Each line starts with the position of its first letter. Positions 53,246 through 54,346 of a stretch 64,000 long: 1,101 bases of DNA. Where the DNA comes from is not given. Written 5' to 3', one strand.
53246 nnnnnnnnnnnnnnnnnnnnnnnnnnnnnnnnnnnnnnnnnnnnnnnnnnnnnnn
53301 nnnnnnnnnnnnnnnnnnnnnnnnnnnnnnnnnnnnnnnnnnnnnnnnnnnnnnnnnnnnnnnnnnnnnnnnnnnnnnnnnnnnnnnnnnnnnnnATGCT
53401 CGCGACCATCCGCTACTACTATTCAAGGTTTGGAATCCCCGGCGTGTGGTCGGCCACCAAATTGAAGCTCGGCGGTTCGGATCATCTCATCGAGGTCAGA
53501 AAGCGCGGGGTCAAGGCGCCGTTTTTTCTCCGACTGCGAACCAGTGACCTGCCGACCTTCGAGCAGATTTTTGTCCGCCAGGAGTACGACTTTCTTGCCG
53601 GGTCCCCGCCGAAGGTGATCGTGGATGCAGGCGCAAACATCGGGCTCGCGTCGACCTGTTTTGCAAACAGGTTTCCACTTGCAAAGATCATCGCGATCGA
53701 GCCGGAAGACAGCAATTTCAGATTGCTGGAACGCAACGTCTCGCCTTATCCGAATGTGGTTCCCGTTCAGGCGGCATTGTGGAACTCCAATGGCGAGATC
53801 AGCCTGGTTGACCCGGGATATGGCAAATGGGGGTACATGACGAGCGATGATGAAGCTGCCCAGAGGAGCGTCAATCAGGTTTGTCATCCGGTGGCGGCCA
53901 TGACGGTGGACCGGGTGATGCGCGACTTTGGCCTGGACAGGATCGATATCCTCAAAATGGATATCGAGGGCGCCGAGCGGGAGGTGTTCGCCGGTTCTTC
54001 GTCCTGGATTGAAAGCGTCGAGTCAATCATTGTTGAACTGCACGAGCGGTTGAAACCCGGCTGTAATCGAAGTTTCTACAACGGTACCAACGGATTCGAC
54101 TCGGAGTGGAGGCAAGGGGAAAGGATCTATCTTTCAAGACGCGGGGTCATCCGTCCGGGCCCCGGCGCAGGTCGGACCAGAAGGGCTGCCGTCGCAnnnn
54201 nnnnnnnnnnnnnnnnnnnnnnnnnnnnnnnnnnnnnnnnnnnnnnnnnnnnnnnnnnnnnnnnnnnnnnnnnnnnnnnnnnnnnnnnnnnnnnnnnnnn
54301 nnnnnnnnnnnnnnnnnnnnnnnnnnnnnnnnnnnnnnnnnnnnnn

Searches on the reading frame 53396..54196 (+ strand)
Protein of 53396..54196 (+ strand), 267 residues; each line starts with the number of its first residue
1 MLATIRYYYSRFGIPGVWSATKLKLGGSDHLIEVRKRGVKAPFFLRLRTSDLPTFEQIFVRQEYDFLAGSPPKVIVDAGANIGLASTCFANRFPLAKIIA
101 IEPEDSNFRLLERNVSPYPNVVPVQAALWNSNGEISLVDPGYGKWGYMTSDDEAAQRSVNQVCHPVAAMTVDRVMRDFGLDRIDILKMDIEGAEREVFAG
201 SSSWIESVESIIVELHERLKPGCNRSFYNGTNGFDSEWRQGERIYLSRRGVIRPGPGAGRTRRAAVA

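Call 4: search_protein_families(library=pfam, proteins=[window:53396-54196:+], max_evalue=1)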
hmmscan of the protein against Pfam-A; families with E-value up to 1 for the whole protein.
window:53396-54196:+ (267 aa): 2 families
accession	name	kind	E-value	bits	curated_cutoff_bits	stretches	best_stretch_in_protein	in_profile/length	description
PF05050.19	Methyltransf_21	-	2e-18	67.5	22.7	1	77-219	1-152/173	Methyltransferase FkbM domain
PF13383.12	Methyltransf_22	-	0.0051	16.9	22.4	1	142-236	136-225/252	Methyltransferase domain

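Call 6: search_protein_families(library=ncbifam, proteins=[window:53396-54196:+], max_evalue=0.01)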
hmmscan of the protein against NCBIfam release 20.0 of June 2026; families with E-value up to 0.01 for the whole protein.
window:53396-54196:+ (267 aa): 3 families
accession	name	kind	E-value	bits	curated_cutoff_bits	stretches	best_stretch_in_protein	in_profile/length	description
TIGR01444.1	fkbM_fam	subfamily_domain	2.2e-28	99.5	37.7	1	74-216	1-143/143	FkbM family methyltransferase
TIGR02469.1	CbiT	equivalog_domain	0.00034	20.9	78.3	0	71-118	19-66/124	precorrin-6Y C5,15-methyltransferase (decarboxylating) subunit CbiT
NF006138.0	PRK08287.1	equivalog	0.0029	17.5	210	1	73-116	33-76/189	decarboxylating cobalt-precorrin-6B (C(15))-methyltransferase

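Call 56: find_homologous_proteins(query=window:53396-54196:+)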
Query window:53396-54196:+ (267 aa): 1669 proteins with E <= 0.001 among 2585 candidates; the best 120 are listed.
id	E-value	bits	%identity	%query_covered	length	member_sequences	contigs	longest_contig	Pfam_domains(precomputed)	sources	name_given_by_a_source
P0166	7.3e-178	607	100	100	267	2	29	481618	PF05050.20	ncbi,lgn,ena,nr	ncbi:MAG: FkbM family methyltransferase [Chromatiales bacterium]|nr:FkbM family methyltransferase [C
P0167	5.7e-108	378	64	95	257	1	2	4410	PF05050.20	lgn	-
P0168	6.7e-108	378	65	94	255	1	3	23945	PF05050.20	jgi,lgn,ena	-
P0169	1.5e-107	377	64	96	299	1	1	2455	PF05050.20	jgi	jgi:FkbM family methyltransferase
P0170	1.9e-106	373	62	94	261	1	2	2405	PF05050.20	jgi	jgi:FkbM family methyltransferase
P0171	2.1e-106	373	65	93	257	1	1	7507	PF05050.20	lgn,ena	-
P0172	3.1e-104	366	63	93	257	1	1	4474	PF05050.20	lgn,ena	-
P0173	4.1e-104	366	64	93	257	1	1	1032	PF05050.20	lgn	-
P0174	7.9e-104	365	62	93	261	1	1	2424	PF05050.20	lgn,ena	-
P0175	1.9e-103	363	63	95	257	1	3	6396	PF05050.20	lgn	-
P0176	2.6e-103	363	63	95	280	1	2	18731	PF05050.20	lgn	-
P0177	4.4e-103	362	62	93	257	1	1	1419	PF05050.20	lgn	-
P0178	4.6e-103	362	62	93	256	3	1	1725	PF05050.20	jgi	jgi:FkbM family methyltransferase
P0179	6.8e-103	362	62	94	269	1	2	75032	PF05050.20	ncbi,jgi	jgi:FkbM family methyltransferase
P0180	4.7e-102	359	61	96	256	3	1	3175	PF05050.20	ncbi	-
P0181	1.5e-101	357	61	93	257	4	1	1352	PF05050.20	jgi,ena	-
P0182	2.1e-101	357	60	93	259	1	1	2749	PF05050.20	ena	-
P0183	1.8e-100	354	62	94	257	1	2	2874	PF05050.20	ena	-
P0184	2.1e-100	353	63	93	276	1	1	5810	PF05050.20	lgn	-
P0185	2.5e-100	353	62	94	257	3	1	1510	PF05050.20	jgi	jgi:FkbM family methyltransferase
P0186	4.2e-100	352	60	95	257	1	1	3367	PF05050.20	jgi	jgi:FkbM family methyltransferase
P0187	4.4e-100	352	61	96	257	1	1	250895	PF05050.20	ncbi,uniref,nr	ncbi:FkbM family methyltransferase [Pseudomaricurvus alkylphenolicus]|uniref:FkbM family methyltrans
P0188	4.7e-100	352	62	94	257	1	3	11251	PF05050.20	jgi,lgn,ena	-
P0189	6.7e-100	352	59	94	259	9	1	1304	PF05050.20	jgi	-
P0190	1.4e-99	351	61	96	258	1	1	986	PF05050.20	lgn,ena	-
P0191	1.5e-99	351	61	96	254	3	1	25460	PF05050.20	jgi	jgi:FkbM family methyltransferase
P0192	1.9e-99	350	59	95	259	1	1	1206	PF05050.20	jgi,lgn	jgi:FkbM family methyltransferase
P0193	2.3e-99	350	63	93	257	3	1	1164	PF05050.20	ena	-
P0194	3.0e-99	350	60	93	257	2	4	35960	PF05050.20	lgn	-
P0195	3.7e-99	349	63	93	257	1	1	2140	PF05050.20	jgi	-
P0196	7.4e-99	348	60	97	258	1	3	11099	PF05050.20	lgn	-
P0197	2.0e-98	347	61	93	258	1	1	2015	PF05050.20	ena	-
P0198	2.8e-98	346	60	92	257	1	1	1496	PF05050.20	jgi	jgi:FkbM family methyltransferase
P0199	6.1e-98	345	61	93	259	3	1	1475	PF05050.20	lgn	-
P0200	1.2e-97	344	64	87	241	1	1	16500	PF05050.20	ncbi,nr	ncbi:MAG: FkbM family methyltransferase [Verrucomicrobiota bacterium]|nr:FkbM family methyltransfera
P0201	1.2e-97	344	59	94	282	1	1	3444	PF05050.20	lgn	-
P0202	2.9e-97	343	59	96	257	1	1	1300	PF05050.20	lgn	-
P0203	3.0e-97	343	60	95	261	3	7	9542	PF05050.20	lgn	-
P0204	3.0e-97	343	60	93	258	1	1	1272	PF05050.20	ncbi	-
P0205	3.1e-97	343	58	92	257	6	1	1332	PF05050.20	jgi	jgi:FkbM family methyltransferase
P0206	4.1e-97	343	59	99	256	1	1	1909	PF05050.20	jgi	jgi:FkbM family methyltransferase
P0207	6.4e-97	342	59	93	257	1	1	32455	PF05050.20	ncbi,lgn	-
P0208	6.8e-97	342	60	96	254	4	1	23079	PF05050.20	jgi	jgi:FkbM family methyltransferase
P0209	7.9e-97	342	58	94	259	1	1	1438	PF05050.20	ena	-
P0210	1.3e-96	341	57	97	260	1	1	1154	PF05050.20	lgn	-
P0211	1.7e-96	341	58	93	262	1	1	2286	PF05050.20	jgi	jgi:FkbM family methyltransferase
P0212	2.9e-96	340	57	96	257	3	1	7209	PF05050.20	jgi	-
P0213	3.2e-96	340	59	93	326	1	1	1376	PF05050.20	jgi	jgi:FkbM family methyltransferase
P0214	3.4e-96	340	59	93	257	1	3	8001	PF05050.20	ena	-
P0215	3.5e-96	340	60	93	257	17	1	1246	PF05050.20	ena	-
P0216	4.9e-96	339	55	99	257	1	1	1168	PF05050.20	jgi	jgi:FkbM family methyltransferase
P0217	6.6e-96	339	60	93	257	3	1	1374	PF05050.20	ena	-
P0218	1.2e-95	338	56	99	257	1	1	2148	PF05050.20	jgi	jgi:FkbM family methyltransferase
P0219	1.4e-95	338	59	96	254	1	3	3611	PF05050.20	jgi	jgi:FkbM family methyltransferase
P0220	1.4e-95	338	61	93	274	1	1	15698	PF05050.20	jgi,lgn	jgi:FkbM family methyltransferase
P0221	1.4e-95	338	56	93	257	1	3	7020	PF05050.20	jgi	jgi:FkbM family methyltransferase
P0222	1.9e-95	337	58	93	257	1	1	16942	PF05050.20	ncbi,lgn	-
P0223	1.9e-95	337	57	96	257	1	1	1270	PF05050.20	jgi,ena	-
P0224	2.5e-95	337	56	93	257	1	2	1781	PF05050.20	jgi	jgi:FkbM family methyltransferase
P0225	2.6e-95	337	60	93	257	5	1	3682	PF05050.20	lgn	-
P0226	4.5e-95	336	60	93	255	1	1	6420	PF05050.20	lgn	-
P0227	5.0e-95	336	57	95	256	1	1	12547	PF05050.20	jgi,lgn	jgi:FkbM family methyltransferase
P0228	5.6e-95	336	59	94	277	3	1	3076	PF05050.20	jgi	jgi:FkbM family methyltransferase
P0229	6.8e-95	335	58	95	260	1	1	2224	PF05050.20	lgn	-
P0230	7.0e-95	335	58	96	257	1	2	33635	PF05050.20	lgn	-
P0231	7.1e-95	335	57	94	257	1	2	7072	PF05050.20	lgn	-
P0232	7.8e-95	335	57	94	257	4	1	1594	PF05050.20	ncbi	-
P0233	8.9e-95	335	58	94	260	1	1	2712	PF05050.20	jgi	jgi:FkbM family methyltransferase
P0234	8.9e-95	335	55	95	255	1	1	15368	PF05050.20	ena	-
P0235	1.3e-94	334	59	93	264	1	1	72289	PF05050.20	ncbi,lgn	-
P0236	1.9e-94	334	60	93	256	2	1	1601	PF05050.20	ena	-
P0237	2.2e-94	334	58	95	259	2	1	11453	PF05050.20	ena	-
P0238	2.4e-94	334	59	93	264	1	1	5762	PF05050.20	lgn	-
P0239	2.7e-94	333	57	96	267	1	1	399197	PF05050.20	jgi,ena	-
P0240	2.9e-94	333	57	99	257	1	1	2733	PF05050.20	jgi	jgi:FkbM family methyltransferase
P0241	3.0e-94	333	58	93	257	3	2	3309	PF05050.20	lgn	-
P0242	3.2e-94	333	59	94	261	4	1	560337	PF05050.20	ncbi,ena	-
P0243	4.3e-94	333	58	93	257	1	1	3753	PF05050.20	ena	-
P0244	5.1e-94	333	58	93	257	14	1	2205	PF05050.20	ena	-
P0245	7.0e-94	332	62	83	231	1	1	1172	PF05050.20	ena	-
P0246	7.2e-94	332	58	93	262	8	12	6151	PF05050.20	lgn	-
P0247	1.1e-93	331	57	93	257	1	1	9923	PF05050.20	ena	-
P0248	1.2e-93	331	58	95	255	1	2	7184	PF05050.20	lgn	-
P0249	1.3e-93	331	59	90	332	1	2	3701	PF05050.20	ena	-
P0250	1.4e-93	331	57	93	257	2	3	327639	PF05050.20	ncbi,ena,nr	ncbi:MAG: FkbM family methyltransferase [Planctomycetes bacterium]|nr:FkbM family methyltransferase 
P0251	3.1e-93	330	58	94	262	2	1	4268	PF05050.20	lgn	-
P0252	3.2e-93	330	57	95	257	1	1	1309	PF05050.20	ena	-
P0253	3.4e-93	330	60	88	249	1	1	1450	PF05050.20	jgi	-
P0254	3.6e-93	330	59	99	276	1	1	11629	PF05050.20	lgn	-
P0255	3.7e-93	330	57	95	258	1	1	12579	PF05050.20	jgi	jgi:FkbM family methyltransferase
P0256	4.4e-93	329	56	94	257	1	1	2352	PF05050.20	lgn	-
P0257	4.5e-93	329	58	95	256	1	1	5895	PF05050.20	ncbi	-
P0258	5.1e-93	329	56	95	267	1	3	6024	PF05050.20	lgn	-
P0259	6.2e-93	329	56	95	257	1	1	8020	PF05050.20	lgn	-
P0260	7.0e-93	329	62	93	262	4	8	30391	PF05050.20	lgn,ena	-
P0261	7.2e-93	329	58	95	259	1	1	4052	PF05050.20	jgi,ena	jgi:FkbM family methyltransferase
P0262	8.8e-93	328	58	94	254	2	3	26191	PF05050.20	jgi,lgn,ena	jgi:FkbM family methyltransferase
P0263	8.9e-93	328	55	99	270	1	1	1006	PF05050.20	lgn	-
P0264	9.2e-93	328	56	93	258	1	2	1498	PF05050.20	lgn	-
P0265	9.5e-93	328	57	93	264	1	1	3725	PF05050.20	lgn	-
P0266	1.2e-92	328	55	99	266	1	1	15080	PF05050.20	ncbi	ncbi:MAG: FkbM family methyltransferase [Methylobacter sp.]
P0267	1.3e-92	328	56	94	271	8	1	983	PF05050.20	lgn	-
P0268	1.3e-92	328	58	93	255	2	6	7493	PF05050.20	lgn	-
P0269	1.5e-92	328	56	93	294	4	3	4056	PF05050.20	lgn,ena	-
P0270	1.8e-92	327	58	88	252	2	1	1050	PF05050.20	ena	-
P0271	2.0e-92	327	57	90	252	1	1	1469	PF05050.20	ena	-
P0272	2.2e-92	327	56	93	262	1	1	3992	PF05050.20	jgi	-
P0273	2.3e-92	327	55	93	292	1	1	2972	PF05050.20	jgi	jgi:FkbM family methyltransferase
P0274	2.7e-92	327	56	92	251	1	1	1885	PF05050.20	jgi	-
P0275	2.8e-92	327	58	89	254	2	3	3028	PF05050.20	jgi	jgi:FkbM family methyltransferase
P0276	2.8e-92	327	56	93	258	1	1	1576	PF05050.20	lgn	-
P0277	2.9e-92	327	55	92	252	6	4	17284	PF05050.20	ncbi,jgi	jgi:FkbM family methyltransferase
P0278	3.1e-92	327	58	93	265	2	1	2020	PF05050.20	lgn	-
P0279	3.5e-92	327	55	96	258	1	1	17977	PF05050.20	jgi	jgi:FkbM family methyltransferase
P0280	3.9e-92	326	56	93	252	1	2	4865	PF05050.20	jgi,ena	-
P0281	4.5e-92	326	58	95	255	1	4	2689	PF05050.20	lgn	-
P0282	4.5e-92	326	58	93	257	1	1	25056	PF05050.20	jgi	jgi:FkbM family methyltransferase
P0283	5.1e-92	326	57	93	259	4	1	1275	PF05050.20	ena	-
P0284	5.7e-92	326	56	94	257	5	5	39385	PF05050.20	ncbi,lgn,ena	-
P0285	6.0e-92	326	55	99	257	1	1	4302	PF05050.20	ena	-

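Call 57: find_encoding_contigs(protein=P0168, flank=6000, max_places=2)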
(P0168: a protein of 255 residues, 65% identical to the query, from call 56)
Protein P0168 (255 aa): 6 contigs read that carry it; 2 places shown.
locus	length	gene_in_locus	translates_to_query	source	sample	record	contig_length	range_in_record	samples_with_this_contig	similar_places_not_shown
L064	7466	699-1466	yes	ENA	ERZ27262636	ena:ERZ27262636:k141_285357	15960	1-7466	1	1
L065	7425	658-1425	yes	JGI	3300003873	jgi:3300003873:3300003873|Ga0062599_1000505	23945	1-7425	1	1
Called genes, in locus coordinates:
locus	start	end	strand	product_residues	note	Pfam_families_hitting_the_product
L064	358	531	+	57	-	-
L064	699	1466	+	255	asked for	PF05050:Methyltransf_21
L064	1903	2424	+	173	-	PF00132:Hexapep (weak)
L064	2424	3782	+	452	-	PF01943:Polysacc_synt, PF13440:Polysacc_synt_3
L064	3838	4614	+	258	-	PF13469:Sulfotransfer_3 (weak)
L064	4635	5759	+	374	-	PF00534:Glycos_transf_1, PF13692:Glyco_trans_1_4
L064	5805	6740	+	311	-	PF01073:3Beta_HSD, PF01370:Epimerase, PF02719:Polysacc_synt_2, PF04321:RmlD_sub_bind (weak), PF05368:NmrA, PF13460:NAD_binding_10, PF16363:GDP_Man_Dehyd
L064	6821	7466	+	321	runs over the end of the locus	PF00535:Glycos_transf_2, PF13641:Glyco_tranf_2_3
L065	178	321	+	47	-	-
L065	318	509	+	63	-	-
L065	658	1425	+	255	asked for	PF05050:Methyltransf_21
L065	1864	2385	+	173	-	PF00132:Hexapep (weak)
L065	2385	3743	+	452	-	PF01943:Polysacc_synt, PF13440:Polysacc_synt_3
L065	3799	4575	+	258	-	PF13469:Sulfotransfer_3 (weak)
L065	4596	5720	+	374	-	PF00534:Glycos_transf_1, PF13692:Glyco_trans_1_4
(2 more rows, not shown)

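Call 58: find_encoding_contigs(protein=P0187, flank=6000, max_places=1)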
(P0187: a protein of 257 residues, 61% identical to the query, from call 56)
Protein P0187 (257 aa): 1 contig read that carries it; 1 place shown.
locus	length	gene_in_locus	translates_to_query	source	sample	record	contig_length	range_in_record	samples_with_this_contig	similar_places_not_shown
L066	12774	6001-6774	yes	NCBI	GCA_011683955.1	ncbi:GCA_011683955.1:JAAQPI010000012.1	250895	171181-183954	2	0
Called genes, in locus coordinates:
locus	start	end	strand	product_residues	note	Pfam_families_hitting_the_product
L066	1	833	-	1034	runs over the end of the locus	PF13229:Beta_helix (faint)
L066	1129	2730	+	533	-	PF00501:AMP-binding, PF13193:AMP-binding_C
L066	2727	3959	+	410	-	PF00278:Orn_DAP_Arg_deC, PF02784:Orn_Arg_deC_N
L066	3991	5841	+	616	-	PF13522:GATase_6 (weak), PF13537:GATase_7, PF00733:Asn_synthase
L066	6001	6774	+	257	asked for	PF05050:Methyltransf_21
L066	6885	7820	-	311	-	PF00535:Glycos_transf_2, PF10111:Glyco_tranf_2_2, PF13641:Glyco_tranf_2_3, PF13632:Glyco_trans_2_3 (faint)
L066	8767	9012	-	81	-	-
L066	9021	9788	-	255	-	PF13469:Sulfotransfer_3 (faint)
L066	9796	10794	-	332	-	PF00535:Glycos_transf_2, PF10111:Glyco_tranf_2_2, PF13641:Glyco_tranf_2_3 (weak)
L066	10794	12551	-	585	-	PF02786:CPSase_L_D2 (weak), PF15632:ATPgrasp_Ter, PF01451:LMWPc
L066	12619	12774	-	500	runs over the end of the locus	PF01943:Polysacc_synt, PF13440:Polysacc_synt_3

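Call 59: find_encoding_contigs(protein=P0179, flank=6000, max_places=1)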
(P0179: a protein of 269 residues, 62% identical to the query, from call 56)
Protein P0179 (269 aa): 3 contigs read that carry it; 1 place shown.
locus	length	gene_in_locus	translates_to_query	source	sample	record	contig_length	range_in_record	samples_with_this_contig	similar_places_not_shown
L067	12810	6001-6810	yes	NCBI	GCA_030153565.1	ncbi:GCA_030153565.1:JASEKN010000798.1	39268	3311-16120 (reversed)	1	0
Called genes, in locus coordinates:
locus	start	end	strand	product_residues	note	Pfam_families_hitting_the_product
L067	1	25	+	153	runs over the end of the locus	PF00072:Response_reg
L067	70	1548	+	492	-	PF00072:Response_reg, PF13426:PAS_9 (weak), PF00989:PAS (weak), PF08447:PAS_3, PF00512:HisKA, PF02518:HATPase_c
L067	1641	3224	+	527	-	PF00009:GTP_EFTU, PF01926:MMR_HSR1 (weak), PF22042:EF-G_D2, PF03144:GTP_EFTU_D2, PF16658:RF3_C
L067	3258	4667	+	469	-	PF01336:tRNA_anti-codon, PF00152:tRNA-synt_2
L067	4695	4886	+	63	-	-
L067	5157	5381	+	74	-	PF11455:MazE-like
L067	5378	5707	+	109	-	PF02452:PemK_toxin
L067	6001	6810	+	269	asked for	PF05050:Methyltransf_21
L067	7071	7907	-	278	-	-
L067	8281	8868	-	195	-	-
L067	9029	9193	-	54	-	-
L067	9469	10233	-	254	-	PF02463:SMC_N (weak), PF00005:ABC_tran, PF13304:AAA_21 (weak)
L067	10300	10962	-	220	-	PF00528:BPD_transp_1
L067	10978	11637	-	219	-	PF00528:BPD_transp_1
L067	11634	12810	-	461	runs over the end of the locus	PF03972:MmgE_PrpD_N, PF19305:MmgE_PrpD_C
